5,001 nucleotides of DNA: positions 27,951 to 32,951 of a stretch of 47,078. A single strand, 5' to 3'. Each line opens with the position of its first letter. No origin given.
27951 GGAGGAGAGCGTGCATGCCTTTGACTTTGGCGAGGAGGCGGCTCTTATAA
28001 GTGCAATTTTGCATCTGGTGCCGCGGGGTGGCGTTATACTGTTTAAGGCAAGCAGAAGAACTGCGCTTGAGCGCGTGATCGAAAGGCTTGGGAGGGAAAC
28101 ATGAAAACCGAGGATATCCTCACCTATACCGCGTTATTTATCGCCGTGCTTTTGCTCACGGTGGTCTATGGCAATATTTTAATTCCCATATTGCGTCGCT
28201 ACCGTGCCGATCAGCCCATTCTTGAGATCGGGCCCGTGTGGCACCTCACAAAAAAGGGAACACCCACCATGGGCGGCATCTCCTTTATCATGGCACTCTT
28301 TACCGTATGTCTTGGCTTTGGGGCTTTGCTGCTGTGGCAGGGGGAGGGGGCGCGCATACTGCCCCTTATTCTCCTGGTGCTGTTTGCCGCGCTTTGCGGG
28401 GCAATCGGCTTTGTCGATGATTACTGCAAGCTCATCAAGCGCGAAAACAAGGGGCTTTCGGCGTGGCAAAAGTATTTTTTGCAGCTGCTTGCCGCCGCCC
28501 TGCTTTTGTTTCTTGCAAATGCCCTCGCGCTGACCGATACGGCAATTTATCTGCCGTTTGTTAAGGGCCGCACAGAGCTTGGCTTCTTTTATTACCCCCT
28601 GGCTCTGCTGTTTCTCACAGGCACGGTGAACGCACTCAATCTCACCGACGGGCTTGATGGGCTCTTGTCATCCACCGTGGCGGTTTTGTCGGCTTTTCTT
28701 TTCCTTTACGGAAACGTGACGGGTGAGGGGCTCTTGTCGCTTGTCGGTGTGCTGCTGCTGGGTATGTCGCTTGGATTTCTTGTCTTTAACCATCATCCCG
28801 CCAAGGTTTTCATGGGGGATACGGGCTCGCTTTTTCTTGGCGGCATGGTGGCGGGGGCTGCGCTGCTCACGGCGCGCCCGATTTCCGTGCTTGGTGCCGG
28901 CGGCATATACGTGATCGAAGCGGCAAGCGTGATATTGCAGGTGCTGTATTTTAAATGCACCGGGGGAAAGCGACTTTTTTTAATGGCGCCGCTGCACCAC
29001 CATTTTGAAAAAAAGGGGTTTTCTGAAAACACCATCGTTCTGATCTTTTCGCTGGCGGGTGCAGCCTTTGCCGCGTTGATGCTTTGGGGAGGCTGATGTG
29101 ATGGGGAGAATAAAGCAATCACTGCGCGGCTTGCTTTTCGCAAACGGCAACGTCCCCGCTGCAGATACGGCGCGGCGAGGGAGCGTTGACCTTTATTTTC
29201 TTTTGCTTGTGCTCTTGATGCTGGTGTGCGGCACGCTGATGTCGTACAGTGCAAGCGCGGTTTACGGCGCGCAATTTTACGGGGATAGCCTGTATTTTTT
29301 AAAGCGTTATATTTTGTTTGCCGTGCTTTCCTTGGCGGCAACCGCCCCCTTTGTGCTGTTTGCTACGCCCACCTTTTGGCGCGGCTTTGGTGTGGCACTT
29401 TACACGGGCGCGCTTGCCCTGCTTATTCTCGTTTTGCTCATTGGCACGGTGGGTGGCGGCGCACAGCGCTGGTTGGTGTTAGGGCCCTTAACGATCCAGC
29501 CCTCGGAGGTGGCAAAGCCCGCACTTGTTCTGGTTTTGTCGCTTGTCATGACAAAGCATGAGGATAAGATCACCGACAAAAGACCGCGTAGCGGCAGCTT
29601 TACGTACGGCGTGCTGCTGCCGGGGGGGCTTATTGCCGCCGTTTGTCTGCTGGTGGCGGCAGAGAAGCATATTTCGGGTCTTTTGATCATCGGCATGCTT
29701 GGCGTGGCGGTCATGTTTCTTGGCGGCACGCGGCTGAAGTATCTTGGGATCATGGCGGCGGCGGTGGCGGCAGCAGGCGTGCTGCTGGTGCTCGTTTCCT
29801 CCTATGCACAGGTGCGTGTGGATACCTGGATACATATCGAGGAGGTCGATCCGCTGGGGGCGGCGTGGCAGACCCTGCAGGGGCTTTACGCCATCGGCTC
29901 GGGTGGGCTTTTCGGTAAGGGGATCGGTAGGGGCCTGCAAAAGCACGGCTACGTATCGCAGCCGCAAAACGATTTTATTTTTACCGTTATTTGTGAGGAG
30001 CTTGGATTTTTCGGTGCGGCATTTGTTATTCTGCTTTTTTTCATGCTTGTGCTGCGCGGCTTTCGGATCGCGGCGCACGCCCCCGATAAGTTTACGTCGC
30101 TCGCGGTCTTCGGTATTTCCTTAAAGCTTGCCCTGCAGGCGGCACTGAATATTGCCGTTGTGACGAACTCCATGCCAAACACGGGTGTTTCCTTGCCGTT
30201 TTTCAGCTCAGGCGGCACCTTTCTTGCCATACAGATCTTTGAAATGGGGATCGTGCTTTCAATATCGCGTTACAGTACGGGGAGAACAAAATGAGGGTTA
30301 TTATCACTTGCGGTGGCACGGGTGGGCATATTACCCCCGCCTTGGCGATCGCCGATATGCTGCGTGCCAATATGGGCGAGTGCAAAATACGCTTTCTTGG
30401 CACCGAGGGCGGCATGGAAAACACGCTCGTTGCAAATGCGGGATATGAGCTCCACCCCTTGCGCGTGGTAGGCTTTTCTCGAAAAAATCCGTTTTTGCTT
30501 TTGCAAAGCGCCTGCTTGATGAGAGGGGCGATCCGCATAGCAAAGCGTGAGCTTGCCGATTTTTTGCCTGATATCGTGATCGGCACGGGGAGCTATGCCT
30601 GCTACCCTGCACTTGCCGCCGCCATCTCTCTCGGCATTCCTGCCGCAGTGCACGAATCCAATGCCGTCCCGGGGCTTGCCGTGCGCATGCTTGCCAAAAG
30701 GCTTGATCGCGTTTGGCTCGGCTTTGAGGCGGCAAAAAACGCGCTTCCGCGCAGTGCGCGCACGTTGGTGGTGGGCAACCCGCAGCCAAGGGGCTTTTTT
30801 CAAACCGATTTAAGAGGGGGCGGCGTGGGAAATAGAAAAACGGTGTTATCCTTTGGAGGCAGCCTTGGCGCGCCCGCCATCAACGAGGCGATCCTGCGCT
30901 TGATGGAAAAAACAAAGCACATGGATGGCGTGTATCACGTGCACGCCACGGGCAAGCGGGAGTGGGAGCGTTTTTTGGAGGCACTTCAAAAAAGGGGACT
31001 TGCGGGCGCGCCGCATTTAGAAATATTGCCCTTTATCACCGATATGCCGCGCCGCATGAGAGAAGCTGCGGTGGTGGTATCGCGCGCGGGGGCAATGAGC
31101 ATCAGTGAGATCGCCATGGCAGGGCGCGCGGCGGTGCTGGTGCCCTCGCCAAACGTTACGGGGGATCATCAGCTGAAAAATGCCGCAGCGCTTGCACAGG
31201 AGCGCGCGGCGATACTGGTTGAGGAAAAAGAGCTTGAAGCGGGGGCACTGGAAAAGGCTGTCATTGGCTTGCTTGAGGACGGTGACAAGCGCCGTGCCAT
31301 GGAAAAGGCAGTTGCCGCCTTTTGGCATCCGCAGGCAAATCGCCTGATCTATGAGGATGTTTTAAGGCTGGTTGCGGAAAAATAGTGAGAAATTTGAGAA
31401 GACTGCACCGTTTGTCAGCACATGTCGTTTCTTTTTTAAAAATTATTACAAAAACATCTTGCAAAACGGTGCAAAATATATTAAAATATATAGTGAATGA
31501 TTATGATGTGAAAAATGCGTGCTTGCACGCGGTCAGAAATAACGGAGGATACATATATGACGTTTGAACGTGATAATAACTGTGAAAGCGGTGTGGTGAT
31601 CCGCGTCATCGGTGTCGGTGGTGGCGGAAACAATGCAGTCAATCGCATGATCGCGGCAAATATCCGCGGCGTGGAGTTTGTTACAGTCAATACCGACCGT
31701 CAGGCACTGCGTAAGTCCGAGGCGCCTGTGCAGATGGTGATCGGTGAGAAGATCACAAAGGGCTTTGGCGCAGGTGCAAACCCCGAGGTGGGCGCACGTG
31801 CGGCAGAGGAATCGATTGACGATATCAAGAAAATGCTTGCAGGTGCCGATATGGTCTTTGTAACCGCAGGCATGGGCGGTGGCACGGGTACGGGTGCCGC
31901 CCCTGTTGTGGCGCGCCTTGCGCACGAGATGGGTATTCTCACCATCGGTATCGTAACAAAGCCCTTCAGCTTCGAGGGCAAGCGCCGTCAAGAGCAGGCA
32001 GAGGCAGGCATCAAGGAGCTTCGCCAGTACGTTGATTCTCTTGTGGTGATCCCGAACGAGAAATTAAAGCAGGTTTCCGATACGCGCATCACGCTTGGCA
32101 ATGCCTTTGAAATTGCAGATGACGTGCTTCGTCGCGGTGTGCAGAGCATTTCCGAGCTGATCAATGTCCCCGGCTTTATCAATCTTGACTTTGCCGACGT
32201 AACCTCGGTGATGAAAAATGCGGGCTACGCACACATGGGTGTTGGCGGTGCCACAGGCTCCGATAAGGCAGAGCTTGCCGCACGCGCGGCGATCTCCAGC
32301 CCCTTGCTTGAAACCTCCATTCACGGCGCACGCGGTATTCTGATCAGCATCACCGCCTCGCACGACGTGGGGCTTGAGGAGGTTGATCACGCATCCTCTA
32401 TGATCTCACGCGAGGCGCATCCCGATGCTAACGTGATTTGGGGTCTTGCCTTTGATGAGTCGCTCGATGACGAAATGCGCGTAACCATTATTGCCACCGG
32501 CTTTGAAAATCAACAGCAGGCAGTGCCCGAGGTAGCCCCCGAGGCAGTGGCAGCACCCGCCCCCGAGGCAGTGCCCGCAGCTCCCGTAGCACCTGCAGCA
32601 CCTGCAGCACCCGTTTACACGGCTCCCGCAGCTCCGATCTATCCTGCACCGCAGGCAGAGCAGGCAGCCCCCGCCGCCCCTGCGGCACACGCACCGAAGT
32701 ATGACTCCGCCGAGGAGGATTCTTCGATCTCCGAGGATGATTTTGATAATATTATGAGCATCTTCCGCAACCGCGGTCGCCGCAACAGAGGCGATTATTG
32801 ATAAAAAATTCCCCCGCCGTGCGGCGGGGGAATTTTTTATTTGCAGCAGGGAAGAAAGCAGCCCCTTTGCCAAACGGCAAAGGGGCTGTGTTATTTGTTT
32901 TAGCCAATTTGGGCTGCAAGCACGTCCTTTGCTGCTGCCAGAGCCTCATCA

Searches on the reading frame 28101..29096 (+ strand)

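Call 30: search_protein_families(library=pfam, proteins=[window:28101-29096:+], max_evalue=0.001)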
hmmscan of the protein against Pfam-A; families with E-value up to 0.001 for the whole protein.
window:28101-29096:+ (331 aa): 2 families
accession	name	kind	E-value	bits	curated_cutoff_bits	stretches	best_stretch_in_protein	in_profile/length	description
PF00953.26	Glycos_transf_4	-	1.3e-37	129.6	27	1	90-256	2-158/160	Glycosyl transferase family 4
PF10555.14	MraY_sig1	-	0.00037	20.3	20.1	1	51-63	1-13/13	Phospho-N-acetylmuramoyl-pentapeptide-transferase signature 1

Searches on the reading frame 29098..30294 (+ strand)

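Call 30: search_protein_families(library=pfam, proteins=[window:29098-30294:+], max_evalue=0.001)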
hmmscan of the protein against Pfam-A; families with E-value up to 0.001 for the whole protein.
window:29098-30294:+ (398 aa): 1 family
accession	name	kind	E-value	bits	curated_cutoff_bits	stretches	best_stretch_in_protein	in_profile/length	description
PF01098.24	FTSW_RODA_SPOVE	-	3.9e-81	273.2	26.4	1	34-393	4-354/356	Cell cycle protein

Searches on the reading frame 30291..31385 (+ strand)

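Call 30: search_protein_families(library=pfam, proteins=[window:30291-31385:+], max_evalue=0.001)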
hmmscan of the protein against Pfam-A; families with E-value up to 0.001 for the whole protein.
window:30291-31385:+ (364 aa): 2 families
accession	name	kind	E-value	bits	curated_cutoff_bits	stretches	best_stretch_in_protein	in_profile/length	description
PF04101.22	Glyco_tran_28_C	-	1.3e-31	110.3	22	1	184-343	1-156/166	Glycosyltransferase family 28 C-terminal domain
PF03033.26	Glyco_transf_28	-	1.6e-31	109.7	26.2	1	3-141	1-137/139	Glycosyltransferase family 28 N-terminal domain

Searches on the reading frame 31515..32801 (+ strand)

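Call 30: search_protein_families(library=pfam, proteins=[window:31515-32801:+], max_evalue=0.001)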
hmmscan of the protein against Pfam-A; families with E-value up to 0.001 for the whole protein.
window:31515-32801:+ (428 aa): 2 families
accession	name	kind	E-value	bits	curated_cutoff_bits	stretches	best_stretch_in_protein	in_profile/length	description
PF00091.31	Tubulin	-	4.6e-52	177.5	33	1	29-188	2-189/190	Tubulin/FtsZ family, GTPase domain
PF12327.13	FtsZ_C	-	4.3e-34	117.1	27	1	237-331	1-95/95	FtsZ family, C-terminal domain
